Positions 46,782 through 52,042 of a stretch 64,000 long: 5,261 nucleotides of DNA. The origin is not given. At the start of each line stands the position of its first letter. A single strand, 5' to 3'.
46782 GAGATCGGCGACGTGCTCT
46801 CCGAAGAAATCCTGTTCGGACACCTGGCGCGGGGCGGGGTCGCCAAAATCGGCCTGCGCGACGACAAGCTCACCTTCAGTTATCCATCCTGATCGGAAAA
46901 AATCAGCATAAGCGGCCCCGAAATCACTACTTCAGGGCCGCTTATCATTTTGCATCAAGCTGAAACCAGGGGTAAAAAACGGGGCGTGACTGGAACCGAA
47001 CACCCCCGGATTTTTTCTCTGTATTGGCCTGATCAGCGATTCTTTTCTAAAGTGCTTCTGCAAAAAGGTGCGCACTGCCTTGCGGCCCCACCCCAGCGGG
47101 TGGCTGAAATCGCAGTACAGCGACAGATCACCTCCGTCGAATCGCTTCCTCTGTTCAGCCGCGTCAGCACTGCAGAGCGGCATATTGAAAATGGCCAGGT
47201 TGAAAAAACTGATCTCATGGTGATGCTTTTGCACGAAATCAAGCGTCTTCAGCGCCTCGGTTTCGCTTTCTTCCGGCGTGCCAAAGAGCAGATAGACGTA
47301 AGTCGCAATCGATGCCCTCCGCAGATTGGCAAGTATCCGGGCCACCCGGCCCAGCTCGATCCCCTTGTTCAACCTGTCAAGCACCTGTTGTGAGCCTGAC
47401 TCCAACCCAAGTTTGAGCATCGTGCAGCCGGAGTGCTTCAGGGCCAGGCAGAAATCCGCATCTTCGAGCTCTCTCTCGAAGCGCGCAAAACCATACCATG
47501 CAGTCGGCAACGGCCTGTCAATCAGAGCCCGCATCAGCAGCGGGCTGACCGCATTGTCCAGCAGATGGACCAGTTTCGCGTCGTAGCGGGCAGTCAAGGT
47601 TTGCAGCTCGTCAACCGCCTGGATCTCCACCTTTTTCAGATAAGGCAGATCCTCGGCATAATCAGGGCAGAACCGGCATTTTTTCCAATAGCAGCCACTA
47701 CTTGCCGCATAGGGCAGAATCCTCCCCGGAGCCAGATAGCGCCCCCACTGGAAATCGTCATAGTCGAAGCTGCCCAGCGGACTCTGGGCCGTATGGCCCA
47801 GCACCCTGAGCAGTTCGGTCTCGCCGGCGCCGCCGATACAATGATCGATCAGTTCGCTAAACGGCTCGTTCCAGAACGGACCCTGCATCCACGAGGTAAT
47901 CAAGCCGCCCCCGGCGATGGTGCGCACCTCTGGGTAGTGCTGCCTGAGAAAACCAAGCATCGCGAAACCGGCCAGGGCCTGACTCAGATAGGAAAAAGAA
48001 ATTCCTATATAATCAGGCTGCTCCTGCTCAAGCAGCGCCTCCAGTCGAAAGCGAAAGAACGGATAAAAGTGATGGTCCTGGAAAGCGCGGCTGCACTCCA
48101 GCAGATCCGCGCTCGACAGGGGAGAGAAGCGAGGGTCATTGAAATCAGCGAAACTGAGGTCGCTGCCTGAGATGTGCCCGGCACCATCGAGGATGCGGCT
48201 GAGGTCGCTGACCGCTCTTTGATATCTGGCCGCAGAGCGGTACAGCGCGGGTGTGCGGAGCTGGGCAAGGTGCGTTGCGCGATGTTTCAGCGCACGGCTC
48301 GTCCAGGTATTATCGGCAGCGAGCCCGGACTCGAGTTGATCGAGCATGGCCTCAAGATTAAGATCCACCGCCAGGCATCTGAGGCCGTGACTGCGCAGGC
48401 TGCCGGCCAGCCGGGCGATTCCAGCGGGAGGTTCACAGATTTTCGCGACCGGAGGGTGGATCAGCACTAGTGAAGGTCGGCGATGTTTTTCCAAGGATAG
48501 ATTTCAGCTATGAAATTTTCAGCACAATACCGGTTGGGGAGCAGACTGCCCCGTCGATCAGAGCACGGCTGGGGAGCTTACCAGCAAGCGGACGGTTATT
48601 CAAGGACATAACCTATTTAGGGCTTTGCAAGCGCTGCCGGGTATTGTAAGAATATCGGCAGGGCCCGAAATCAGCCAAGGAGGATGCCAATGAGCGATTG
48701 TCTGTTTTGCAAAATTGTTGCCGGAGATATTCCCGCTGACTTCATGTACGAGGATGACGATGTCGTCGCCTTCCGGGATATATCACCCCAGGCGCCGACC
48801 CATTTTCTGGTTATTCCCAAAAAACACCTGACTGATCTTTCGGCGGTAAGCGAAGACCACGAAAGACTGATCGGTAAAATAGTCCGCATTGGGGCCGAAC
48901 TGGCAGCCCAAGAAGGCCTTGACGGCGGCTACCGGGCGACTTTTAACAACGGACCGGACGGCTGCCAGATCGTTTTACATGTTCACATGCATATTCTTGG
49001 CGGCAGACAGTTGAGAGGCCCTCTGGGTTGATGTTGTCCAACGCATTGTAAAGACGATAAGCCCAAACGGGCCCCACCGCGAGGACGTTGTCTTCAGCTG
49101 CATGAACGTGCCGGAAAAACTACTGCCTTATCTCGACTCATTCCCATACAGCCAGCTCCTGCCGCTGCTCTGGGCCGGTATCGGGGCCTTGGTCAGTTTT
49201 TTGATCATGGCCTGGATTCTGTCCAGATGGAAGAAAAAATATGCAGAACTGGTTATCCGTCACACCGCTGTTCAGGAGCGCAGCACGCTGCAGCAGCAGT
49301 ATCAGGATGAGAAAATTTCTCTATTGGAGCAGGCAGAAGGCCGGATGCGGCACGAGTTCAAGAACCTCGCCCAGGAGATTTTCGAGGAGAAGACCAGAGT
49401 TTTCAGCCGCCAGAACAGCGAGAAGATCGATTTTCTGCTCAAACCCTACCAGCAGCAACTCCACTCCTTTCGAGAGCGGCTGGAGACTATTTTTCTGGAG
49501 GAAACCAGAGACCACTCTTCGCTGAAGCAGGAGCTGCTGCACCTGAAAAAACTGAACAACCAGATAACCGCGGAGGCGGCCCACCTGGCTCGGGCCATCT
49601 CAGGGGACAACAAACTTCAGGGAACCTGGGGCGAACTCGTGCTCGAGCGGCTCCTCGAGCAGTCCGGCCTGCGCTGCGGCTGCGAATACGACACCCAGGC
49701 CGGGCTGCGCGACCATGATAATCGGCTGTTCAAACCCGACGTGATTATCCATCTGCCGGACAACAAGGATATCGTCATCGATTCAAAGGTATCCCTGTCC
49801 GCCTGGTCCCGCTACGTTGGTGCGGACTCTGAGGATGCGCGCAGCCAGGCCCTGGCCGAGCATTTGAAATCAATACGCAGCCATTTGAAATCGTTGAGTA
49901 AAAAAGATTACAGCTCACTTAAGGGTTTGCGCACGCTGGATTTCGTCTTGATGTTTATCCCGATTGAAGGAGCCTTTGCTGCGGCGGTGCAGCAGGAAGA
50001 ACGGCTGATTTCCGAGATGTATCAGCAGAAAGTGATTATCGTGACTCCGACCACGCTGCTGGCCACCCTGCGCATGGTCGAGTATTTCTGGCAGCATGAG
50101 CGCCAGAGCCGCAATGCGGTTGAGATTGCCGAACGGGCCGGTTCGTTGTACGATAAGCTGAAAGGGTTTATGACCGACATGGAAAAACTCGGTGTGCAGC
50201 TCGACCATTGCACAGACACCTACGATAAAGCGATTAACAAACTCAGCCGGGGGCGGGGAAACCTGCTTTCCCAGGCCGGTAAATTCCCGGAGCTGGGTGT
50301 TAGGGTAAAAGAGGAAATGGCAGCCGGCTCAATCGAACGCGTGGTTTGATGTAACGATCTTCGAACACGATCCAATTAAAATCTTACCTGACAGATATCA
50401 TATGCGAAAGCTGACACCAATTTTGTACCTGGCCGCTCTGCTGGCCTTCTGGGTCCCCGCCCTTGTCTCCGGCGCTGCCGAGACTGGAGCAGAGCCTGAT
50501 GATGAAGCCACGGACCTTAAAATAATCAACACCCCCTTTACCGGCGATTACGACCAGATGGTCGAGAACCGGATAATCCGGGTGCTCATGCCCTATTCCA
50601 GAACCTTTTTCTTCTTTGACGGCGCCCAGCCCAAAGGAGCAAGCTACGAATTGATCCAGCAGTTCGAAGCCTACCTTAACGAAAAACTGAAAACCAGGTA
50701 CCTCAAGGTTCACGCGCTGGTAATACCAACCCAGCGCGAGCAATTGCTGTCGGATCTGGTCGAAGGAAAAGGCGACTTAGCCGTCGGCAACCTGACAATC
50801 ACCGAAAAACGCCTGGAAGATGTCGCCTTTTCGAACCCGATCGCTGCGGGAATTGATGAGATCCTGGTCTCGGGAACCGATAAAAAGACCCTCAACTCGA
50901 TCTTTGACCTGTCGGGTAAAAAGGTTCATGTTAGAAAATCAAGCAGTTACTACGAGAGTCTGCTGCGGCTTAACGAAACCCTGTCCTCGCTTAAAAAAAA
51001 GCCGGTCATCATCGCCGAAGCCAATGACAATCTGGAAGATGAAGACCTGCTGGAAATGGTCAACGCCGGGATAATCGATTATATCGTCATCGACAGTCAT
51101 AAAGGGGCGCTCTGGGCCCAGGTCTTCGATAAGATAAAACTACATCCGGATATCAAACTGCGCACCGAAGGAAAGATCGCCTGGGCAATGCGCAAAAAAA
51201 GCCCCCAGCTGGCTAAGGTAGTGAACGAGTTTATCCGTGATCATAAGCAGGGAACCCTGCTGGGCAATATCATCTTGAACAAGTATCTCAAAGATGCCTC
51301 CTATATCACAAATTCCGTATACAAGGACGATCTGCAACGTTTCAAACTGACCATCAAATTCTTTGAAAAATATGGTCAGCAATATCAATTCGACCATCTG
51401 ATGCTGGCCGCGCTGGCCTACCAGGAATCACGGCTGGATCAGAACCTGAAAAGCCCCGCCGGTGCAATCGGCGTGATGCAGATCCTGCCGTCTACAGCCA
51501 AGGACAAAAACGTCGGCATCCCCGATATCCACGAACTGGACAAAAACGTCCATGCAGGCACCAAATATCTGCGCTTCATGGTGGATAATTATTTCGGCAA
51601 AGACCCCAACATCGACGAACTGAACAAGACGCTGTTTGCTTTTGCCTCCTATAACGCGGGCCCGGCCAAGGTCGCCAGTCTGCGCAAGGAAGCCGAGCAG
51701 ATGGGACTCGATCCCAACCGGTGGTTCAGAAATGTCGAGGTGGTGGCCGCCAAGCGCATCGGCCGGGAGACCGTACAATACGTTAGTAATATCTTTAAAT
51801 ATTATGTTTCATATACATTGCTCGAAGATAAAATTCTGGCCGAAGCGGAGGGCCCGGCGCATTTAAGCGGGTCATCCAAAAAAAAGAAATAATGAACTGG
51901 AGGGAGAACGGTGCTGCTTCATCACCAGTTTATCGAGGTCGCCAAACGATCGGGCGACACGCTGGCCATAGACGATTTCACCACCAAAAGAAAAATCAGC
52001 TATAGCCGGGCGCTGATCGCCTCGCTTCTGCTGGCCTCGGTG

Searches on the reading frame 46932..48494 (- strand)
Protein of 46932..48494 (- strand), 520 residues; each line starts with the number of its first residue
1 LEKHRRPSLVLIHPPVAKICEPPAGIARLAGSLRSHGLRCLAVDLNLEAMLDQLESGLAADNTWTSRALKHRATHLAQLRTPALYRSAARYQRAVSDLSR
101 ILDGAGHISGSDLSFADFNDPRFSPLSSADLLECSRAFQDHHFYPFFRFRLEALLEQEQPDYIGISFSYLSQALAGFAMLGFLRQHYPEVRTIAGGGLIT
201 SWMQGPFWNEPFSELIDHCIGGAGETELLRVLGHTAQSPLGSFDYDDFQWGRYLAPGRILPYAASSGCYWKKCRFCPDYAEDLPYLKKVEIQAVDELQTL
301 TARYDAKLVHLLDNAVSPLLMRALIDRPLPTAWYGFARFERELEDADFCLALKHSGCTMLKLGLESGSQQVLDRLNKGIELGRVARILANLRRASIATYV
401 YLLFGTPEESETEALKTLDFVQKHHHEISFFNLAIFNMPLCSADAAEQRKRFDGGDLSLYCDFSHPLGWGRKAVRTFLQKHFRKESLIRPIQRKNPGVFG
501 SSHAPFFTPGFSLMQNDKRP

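Call 66: search_protein_families(library=pfam, proteins=[window:46932-48494:-], max_evalue=0.00001)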
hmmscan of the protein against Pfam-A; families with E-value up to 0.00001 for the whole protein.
window:46932-48494:- (520 aa): 1 family
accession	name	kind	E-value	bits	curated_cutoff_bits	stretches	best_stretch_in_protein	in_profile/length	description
PF04055.27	Radical_SAM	-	1.2e-07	32.5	29.5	1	266-421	5-166/166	Radical SAM superfamily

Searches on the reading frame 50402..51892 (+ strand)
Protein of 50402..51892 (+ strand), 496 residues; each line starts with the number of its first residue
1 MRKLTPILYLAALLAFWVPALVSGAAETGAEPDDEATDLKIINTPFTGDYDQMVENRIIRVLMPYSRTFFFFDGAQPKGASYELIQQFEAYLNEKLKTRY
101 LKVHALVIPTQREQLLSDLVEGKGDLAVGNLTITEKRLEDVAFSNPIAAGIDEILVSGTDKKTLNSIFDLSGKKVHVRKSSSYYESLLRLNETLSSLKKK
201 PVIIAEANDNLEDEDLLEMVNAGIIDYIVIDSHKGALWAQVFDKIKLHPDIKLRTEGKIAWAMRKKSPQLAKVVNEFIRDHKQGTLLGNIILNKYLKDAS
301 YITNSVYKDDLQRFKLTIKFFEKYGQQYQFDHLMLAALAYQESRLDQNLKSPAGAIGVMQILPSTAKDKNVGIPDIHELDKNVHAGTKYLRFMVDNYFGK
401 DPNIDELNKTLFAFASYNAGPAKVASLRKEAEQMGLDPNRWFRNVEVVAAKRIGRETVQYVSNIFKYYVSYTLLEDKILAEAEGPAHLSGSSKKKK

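Call 66: search_protein_families(library=pfam, proteins=[window:50402-51892:+], max_evalue=0.00001)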
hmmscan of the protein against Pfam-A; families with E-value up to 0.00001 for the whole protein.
window:50402-51892:+ (496 aa): 2 families
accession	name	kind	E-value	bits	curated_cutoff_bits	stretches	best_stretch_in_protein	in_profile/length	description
PF01464.25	SLT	-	5.1e-20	71.6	21.3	1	321-431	3-108/117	Transglycosylase SLT domain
PF00497.25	SBP_bac_3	-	6.4e-13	49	26.4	1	73-287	17-122/132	Bacterial extracellular solute-binding proteins, family 3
